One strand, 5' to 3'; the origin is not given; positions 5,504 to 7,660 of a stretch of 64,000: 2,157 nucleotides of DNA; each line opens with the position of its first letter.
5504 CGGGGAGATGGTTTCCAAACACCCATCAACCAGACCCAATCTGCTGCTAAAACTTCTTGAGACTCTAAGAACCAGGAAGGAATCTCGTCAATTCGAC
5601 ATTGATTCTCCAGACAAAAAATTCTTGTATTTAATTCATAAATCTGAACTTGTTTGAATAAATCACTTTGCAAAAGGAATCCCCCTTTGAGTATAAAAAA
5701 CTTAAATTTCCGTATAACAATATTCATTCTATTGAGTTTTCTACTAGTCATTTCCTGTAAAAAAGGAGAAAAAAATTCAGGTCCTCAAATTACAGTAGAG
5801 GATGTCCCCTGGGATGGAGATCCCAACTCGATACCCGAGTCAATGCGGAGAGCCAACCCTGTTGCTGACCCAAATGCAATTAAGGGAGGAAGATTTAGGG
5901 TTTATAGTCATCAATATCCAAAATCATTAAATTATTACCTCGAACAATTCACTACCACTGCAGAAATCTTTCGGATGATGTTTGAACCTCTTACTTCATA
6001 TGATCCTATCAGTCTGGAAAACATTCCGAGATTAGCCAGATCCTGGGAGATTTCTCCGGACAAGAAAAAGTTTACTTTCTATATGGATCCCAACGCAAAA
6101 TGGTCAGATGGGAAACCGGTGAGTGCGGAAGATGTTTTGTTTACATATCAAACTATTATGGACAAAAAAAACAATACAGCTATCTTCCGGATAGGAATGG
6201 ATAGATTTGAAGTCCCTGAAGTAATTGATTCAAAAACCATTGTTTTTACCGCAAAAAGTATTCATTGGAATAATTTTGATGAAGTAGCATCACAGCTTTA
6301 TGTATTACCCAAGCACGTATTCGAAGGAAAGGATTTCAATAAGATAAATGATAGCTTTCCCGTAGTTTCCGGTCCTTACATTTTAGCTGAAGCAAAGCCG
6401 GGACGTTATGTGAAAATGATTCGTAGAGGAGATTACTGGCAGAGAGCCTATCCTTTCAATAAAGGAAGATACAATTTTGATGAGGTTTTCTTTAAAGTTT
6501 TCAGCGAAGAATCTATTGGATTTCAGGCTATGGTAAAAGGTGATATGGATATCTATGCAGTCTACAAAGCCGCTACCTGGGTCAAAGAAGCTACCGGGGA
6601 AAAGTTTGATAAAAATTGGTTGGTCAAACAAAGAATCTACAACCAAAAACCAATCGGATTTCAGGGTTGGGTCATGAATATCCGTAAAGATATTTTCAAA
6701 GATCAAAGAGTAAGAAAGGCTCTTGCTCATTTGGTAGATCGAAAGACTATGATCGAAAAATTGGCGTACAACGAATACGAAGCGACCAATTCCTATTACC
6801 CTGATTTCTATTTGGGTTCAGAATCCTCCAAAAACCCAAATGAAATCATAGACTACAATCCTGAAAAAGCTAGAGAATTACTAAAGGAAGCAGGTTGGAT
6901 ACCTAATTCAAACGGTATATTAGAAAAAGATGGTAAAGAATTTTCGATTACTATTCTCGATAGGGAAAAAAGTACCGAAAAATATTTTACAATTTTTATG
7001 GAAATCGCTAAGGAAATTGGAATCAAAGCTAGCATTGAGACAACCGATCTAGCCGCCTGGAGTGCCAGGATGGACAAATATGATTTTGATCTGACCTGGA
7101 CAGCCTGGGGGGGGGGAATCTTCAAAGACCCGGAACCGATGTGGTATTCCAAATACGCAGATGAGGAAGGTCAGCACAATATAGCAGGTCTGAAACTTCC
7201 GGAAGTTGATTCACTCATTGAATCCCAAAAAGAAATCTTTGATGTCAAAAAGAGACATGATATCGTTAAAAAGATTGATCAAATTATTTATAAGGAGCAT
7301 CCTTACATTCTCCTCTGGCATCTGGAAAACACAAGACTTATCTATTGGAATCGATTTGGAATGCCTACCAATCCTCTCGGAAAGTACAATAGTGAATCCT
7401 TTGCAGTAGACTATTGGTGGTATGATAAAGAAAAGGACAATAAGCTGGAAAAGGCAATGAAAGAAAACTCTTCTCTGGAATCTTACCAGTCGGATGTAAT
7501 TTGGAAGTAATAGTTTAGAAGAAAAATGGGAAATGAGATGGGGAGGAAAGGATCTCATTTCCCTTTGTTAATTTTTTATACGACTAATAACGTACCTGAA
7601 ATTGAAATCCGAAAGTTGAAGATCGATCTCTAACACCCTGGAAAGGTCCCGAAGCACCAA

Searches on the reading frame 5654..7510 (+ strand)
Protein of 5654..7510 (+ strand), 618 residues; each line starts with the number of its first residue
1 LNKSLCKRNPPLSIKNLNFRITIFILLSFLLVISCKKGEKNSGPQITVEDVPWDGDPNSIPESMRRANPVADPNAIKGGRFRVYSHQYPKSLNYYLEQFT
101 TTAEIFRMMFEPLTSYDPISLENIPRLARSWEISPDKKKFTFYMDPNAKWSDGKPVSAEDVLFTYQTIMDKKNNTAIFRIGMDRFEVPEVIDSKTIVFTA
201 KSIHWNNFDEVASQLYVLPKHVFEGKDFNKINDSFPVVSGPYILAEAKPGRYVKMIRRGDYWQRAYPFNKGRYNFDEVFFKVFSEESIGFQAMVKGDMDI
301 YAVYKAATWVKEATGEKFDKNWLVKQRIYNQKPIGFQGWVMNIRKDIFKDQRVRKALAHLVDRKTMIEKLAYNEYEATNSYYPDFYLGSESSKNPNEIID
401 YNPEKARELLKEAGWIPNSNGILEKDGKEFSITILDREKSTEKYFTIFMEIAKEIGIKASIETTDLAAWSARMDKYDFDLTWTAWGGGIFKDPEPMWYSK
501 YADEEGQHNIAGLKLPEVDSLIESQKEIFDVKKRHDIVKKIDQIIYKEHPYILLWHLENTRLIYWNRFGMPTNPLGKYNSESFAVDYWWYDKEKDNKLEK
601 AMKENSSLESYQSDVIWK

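Call 7: search_protein_families(library=pfam, proteins=[window:5654-7510:+])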
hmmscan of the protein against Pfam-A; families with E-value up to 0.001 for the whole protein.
window:5654-7510:+ (618 aa): 1 family
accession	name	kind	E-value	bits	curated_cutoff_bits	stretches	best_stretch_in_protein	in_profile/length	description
PF00496.27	SBP_bac_5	-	7.7e-75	252.7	32.4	1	124-501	3-362/368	Bacterial extracellular solute-binding proteins, family 5 Middle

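Call 8: find_homologous_proteins(query=window:5654-7510:+)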
Query window:5654-7510:+ (618 aa): 1677 proteins with E <= 0.001 among 8000 candidates; the best 120 are listed.
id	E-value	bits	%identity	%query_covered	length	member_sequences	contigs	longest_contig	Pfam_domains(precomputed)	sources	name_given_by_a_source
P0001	0.0e+0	1405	100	98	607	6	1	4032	PF00496.28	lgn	-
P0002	0.0e+0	1138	77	98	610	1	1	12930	PF00496.28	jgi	jgi:microcin C transport system substrate-binding protein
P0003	0.0e+0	1126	78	97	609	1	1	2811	PF00496.28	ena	-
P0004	0.0e+0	1126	78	97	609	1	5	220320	PF00496.28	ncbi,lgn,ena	-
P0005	0.0e+0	1125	78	97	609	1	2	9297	PF00496.28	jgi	-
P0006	0.0e+0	1123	78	97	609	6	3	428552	PF00496.28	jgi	jgi:microcin C transport system substrate-binding protein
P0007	0.0e+0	1123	78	97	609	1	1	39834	PF00496.28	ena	-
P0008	0.0e+0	1123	78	97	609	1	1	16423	PF00496.28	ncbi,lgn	-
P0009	0.0e+0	1116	78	96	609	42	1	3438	PF00496.28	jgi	jgi:microcin C transport system substrate-binding protein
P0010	0.0e+0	1105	78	95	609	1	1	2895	PF00496.28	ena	-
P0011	2.8e-296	1002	70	94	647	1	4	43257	PF00496.28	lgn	-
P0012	5.1e-293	992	70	96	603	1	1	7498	PF00496.28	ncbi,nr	ncbi:MAG: extracellular solute-binding protein [Leptospiraceae bacterium]|nr:extracellular solute-bi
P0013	9.1e-293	991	70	95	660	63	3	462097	PF00496.28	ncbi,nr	ncbi:MAG: ABC transporter substrate-binding protein [Leptospiraceae bacterium]|nr:ABC transporter su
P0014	7.2e-292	988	70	95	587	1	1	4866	PF00496.28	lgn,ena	-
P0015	1.8e-291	986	69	97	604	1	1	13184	PF00496.28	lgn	-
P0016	2.1e-290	983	68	97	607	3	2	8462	PF00496.28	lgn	-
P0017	2.6e-290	983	69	97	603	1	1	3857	PF00496.28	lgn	-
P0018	5.3e-290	982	69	97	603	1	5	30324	PF00496.28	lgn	-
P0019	1.9e-288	976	66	99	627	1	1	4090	PF00496.28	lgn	-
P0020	1.9e-288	976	68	96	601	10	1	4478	PF00496.28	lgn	-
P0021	1.0e-282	957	68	95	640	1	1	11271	PF00496.28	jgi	jgi:microcin C transport system substrate-binding protein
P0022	2.3e-281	953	67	95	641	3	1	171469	PF00496.28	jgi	jgi:microcin C transport system substrate-binding protein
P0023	1.0e-280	951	66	99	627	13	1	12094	PF00496.28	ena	-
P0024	1.8e-279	947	66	96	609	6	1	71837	PF00496.28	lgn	-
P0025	7.6e-277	938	67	95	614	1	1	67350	PF00496.28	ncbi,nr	ncbi:MAG: extracellular solute-binding protein [Leptospiraceae bacterium]|nr:extracellular solute-bi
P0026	4.8e-271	919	64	94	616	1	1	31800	PF00496.28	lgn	-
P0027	5.5e-271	919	62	97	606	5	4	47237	PF00496.28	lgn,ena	-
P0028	1.6e-269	914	67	92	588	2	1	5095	PF00496.28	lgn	-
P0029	1.5e-268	911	61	100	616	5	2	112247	PF00496.28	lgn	-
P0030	1.9e-268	910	65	95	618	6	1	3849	PF00496.28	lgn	-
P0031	4.3e-267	906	63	97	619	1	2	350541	PF00496.28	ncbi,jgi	-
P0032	6.2e-267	905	62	98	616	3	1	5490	PF00496.28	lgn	-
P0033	1.3e-266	904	63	96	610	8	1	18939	PF00496.28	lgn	-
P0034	3.0e-266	903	62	95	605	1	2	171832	PF00496.28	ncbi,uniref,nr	ncbi:extracellular solute-binding protein [Leptospira idonii]|uniref:ABC transporter substrate-bindi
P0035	4.9e-266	902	63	96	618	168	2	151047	PF00496.28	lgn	-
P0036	7.2e-266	902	63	97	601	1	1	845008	PF00496.28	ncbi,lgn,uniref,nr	ncbi:ABC transporter substrate binding protein [Leptospira ryugenii]|uniref:ABC transporter substrat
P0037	2.8e-264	897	61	100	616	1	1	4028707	PF00496.28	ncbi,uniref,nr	ncbi:extracellular solute-binding protein [Leptospira sp. GIMC2001]|uniref:extracellular solute-bind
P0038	2.9e-264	897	64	94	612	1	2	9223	PF00496.28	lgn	-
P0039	3.6e-263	893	60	98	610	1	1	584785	PF00496.28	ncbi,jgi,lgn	-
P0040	4.0e-263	893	61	96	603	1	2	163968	PF00496.28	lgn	-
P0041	4.2e-263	893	63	94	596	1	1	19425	PF00496.28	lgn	-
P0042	1.3e-262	891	62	98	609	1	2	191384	PF00496.28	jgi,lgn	jgi:microcin C transport system substrate-binding protein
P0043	2.3e-262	890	62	98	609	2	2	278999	PF00496.28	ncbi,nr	ncbi:MAG: ABC transporter substrate-binding protein [Leptospiraceae bacterium]|nr:ABC transporter su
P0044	3.1e-262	890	63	100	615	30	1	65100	PF00496.28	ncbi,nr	ncbi:MAG: ABC transporter substrate-binding protein [Leptospira sp.]|nr:MAG: ABC transporter substra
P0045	1.3e-260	884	69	86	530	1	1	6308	PF00496.28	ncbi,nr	ncbi:MAG: ABC transporter substrate-binding protein, partial [Leptospiraceae bacterium]|nr:ABC trans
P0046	4.2e-260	883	61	97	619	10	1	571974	PF00496.28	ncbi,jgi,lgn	-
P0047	9.6e-260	882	59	98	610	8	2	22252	PF00496.28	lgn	-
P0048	2.4e-259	880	64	95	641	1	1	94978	PF00496.28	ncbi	-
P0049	4.0e-259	880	64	92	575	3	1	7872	PF00496.28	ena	-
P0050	8.4e-259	878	62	92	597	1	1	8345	PF00496.28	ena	-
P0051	1.1e-258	878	59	98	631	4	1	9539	PF00496.28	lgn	-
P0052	2.0e-257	874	60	97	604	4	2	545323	PF00496.28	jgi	-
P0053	8.2e-257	872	61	96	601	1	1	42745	PF00496.28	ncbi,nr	ncbi:extracellular solute-binding protein [Leptospira sp. 96542]|nr:extracellular solute-binding pro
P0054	4.0e-255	866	61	96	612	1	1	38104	PF00496.28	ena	-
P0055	1.2e-254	865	60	97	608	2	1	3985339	PF00496.28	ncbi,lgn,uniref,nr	ncbi:ABC transporter substrate-binding protein [Leptospira kobayashii]|uniref:ABC transporter substr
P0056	2.9e-254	863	63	94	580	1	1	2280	PF00496.28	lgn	-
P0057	1.0e-253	862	64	90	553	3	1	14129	PF00496.28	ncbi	-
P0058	8.1e-253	859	60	97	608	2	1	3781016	PF00496.28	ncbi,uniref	ncbi:extracellular solute-binding protein [Leptospira sp. 'Mane']|uniref:extracellular solute-bindin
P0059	2.2e-250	851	61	94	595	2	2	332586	PF00496.28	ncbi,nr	ncbi:extracellular solute-binding protein [Leptospira perolatii]|nr:extracellular solute-binding pro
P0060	7.2e-250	849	62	94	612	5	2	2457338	PF00496.28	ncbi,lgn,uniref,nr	ncbi:ABC transporter, substrate-binding protein, family 5 [Leptospira broomii serovar Hurstbridge st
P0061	9.6e-249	845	60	97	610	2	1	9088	PF00496.28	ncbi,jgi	jgi:microcin C transport system substrate-binding protein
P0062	2.4e-248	844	60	97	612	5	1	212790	PF00496.28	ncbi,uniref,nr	ncbi:ABC transporter substrate-binding protein [Leptospira fletcheri]|uniref:ABC transporter substra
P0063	2.7e-248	844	59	95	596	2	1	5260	PF00496.28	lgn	-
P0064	6.9e-247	839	61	97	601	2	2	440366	PF00496.28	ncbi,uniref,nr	ncbi:ABC transporter substrate-binding protein [Leptospira langatensis]|uniref:ABC transporter subst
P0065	1.1e-243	829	60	98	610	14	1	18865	PF00496.28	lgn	-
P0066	3.5e-243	827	60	97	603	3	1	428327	PF00496.28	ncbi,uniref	ncbi:extracellular solute-binding protein [Leptospira semungkisensis]|uniref:extracellular solute-bi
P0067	7.1e-243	826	61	95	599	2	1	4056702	PF00496.28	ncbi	ncbi:extracellular solute-binding protein [Leptospira sp. WS92.C1]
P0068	1.4e-242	825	60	95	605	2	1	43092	PF00496.28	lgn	-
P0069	5.2e-242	823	60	95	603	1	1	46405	PF00496.28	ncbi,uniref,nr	ncbi:extracellular solute-binding protein [Leptospira ainlahdjerensis]|uniref:extracellular solute-b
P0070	5.4e-242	823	60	95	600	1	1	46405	PF00496.28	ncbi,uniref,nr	ncbi:ABC transporter substrate-binding protein [Leptospira sp. 201903070]|uniref:ABC transporter sub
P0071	1.0e-241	822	60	95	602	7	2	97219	PF00496.28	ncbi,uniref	ncbi:extracellular solute-binding protein [Leptospira stimsonii]|uniref:extracellular solute-binding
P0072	4.1e-239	813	59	96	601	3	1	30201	PF00496.28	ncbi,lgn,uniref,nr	ncbi:ABC transporter substrate-binding protein [Leptospira barantonii]|uniref:ABC transporter substr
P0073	1.1e-238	812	59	95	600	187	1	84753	PF00496.28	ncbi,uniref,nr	ncbi:ABC transporter substrate-binding protein [Leptospira santarosai]|uniref:extracellular solute-b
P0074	7.3e-235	799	57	98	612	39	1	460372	PF00496.28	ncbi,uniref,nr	ncbi:extracellular solute-binding protein [Leptospira andrefontaineae]|uniref:ABC transporter substr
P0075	1.8e-234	798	57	98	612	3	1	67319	PF00496.28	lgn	-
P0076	3.7e-234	797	58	93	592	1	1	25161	PF00496.28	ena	-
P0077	2.9e-203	695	80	59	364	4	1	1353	PF00496.28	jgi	jgi:microcin C transport system substrate-binding protein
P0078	9.9e-198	677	67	69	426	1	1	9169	PF00496.28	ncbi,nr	ncbi:MAG: extracellular solute-binding protein, partial [Leptospira sp.]|nr:extracellular solute-bin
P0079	5.0e-194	664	53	89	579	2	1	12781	PF00496.28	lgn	-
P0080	1.4e-180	620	49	94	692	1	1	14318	PF00496.28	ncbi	-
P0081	1.4e-179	617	48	90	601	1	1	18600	PF00496.28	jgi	-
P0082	1.5e-178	613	47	95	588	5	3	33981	PF00496.28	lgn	-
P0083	1.8e-178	613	49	89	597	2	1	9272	PF00496.28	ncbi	-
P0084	1.8e-178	613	50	88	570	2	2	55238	PF00496.28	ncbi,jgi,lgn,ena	-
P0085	4.2e-177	609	48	91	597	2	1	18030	PF00496.28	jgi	-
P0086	3.0e-176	606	48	89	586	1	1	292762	PF00496.28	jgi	-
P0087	5.8e-176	605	49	89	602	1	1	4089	PF00496.28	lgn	-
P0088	6.5e-176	605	49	91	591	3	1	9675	PF00496.28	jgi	jgi:microcin C transport system substrate-binding protein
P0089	1.4e-175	604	50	88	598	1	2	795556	PF00496.28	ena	-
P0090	3.3e-175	602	49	88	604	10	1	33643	PF00496.28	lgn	-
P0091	3.6e-175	602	46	94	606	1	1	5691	PF00496.28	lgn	-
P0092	6.1e-175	601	48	89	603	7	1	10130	PF00496.28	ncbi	ncbi:MAG: extracellular solute-binding protein [Desulfosalsimonas sp.]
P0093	8.3e-175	601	48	89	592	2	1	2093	PF00496.28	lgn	-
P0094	9.4e-175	601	48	89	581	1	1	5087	PF00496.28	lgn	-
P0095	1.2e-174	600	46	95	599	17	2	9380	PF00496.28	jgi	-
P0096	3.8e-174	599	48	89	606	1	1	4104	PF00496.28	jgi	jgi:microcin C transport system substrate-binding protein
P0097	4.7e-174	599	47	94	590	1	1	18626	PF00496.28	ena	-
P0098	6.8e-174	598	48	89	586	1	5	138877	PF00496.28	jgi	-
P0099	9.0e-174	598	44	96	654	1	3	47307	PF00496.28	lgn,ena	-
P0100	9.0e-174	598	46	97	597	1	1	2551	PF00496.28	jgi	-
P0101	1.0e-173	597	49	89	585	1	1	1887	PF00496.28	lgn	-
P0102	1.5e-173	597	47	90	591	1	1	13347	PF00496.28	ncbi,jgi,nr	ncbi:MAG: ABC transporter substrate-binding protein [Deltaproteobacteria bacterium]|nr:ABC transport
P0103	3.0e-173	596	47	94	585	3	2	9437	PF00496.28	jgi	jgi:microcin C transport system substrate-binding protein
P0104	3.0e-173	596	49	90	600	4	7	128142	PF00496.28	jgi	jgi:microcin C transport system substrate-binding protein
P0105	3.2e-173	596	50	85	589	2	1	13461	PF00496.28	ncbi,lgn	ncbi:MAG: extracellular solute-binding protein [Desulfatibacillaceae bacterium]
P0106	4.8e-173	595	48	87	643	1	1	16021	PF00496.28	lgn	-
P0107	6.1e-173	595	49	88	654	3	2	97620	PF00496.28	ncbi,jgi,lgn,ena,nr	ncbi:MAG: ABC transporter substrate-binding protein [Lentisphaerae bacterium]|jgi:microcin C transpo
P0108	6.5e-173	595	48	89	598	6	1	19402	PF00496.28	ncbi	-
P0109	6.6e-173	595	51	88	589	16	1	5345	PF00496.28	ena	-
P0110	6.8e-173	595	46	91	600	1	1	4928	PF00496.28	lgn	-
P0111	8.4e-173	594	46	89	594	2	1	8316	PF00496.28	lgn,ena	-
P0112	9.4e-173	594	48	88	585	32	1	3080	PF00496.28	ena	-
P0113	1.0e-172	594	48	89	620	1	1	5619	PF00496.28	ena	-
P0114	1.5e-172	594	47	89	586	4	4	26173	PF00496.28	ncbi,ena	-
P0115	2.0e-172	593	46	90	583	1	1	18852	PF00496.28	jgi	-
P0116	2.0e-172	593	48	89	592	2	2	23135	PF00496.28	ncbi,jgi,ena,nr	ncbi:MAG: extracellular solute-binding protein [Proteobacteria bacterium]|nr:extracellular solute-bi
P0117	2.0e-172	593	46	93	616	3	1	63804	PF00496.28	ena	-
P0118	2.5e-172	593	47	90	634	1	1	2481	PF00496.28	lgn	-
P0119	2.6e-172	593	48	88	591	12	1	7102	PF00496.28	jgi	-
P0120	4.1e-172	592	48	88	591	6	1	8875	PF00496.28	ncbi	ncbi:MAG: extracellular solute-binding protein [Desulfobacterales bacterium]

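Call 11: find_encoding_contigs(protein=P0001, flank=3000, max_places=10)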
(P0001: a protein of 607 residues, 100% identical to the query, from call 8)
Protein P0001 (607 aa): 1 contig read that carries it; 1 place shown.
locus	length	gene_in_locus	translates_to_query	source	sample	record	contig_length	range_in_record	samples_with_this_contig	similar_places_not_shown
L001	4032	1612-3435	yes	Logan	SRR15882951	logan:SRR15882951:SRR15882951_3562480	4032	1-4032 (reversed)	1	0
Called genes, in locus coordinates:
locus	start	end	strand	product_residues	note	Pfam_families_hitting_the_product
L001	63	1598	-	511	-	-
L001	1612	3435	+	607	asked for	PF00496:SBP_bac_5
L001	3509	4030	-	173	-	?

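Call 13: find_encoding_contigs(protein=P0125, flank=3000)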
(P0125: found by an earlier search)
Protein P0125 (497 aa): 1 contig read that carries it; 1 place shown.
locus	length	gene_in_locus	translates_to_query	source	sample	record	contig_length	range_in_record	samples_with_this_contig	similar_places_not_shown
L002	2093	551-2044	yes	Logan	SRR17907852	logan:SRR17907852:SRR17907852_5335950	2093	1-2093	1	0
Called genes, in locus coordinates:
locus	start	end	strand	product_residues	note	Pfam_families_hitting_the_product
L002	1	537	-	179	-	?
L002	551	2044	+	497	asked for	PF00496:SBP_bac_5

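Call 14: find_encoding_contigs(protein=P0127, flank=3000)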
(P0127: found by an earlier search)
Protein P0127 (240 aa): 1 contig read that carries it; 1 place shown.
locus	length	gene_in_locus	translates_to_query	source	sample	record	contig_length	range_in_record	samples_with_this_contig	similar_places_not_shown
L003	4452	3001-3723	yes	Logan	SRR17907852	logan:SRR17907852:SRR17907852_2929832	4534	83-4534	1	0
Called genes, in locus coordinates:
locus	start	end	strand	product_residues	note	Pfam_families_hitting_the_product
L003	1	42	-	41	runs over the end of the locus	?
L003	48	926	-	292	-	PF28306:LIC10012_N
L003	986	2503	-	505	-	PF00478:IMPDH, PF00571:CBS (faint), PF01070:FMN_dh (weak), PF03060:NMO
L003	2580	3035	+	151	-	PF07614:DUF1577 (weak)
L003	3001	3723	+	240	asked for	PF07614:DUF1577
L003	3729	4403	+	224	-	PF04199:Cyclase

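Call 18: find_encoding_contigs(protein=P0123, flank=1000, max_places=10)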
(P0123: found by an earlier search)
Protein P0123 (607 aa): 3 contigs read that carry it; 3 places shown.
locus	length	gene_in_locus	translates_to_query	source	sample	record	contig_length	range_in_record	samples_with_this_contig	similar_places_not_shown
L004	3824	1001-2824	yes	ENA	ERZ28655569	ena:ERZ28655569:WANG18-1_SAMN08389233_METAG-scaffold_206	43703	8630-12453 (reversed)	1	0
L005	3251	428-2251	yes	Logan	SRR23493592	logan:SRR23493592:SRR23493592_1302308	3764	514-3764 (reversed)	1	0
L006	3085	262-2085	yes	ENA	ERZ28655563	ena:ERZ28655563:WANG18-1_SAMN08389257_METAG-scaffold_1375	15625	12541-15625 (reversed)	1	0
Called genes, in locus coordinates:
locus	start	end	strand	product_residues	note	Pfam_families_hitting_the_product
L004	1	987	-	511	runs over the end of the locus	-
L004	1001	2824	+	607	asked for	PF00496:SBP_bac_5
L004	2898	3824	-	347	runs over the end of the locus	-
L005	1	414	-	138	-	?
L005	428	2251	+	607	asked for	PF00496:SBP_bac_5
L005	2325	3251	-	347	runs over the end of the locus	-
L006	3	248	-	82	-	?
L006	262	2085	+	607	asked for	PF00496:SBP_bac_5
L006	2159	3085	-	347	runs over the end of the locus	-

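Call 19: find_encoding_contigs(protein=P0122, flank=1000, max_places=10)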
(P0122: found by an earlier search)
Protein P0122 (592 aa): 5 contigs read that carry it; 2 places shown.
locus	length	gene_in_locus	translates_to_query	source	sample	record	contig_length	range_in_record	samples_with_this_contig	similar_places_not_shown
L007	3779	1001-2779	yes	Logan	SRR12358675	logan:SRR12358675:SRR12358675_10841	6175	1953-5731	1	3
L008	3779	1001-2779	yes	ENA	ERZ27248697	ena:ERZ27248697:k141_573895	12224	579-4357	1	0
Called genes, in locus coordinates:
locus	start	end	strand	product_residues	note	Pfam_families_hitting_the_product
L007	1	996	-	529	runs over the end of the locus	-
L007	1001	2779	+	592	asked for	PF00496:SBP_bac_5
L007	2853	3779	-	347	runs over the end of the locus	-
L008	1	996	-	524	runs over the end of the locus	?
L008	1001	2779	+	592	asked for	PF00496:SBP_bac_5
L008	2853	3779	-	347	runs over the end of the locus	-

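Call 20: find_encoding_contigs(protein=P0124, flank=1000, max_places=10)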
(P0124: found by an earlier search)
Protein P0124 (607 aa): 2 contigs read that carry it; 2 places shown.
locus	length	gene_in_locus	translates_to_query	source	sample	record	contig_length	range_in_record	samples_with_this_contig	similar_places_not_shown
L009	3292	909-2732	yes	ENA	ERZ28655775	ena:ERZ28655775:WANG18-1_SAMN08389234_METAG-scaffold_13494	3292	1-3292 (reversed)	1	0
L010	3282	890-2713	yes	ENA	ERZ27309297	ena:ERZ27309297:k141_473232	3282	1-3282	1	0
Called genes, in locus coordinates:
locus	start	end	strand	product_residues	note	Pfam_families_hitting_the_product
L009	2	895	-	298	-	?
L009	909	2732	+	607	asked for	PF00496:SBP_bac_5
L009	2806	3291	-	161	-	?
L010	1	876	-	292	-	?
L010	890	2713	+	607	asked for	PF00496:SBP_bac_5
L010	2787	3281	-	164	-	?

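Call 21: find_encoding_contigs(protein=P0121, flank=1000, max_places=10)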
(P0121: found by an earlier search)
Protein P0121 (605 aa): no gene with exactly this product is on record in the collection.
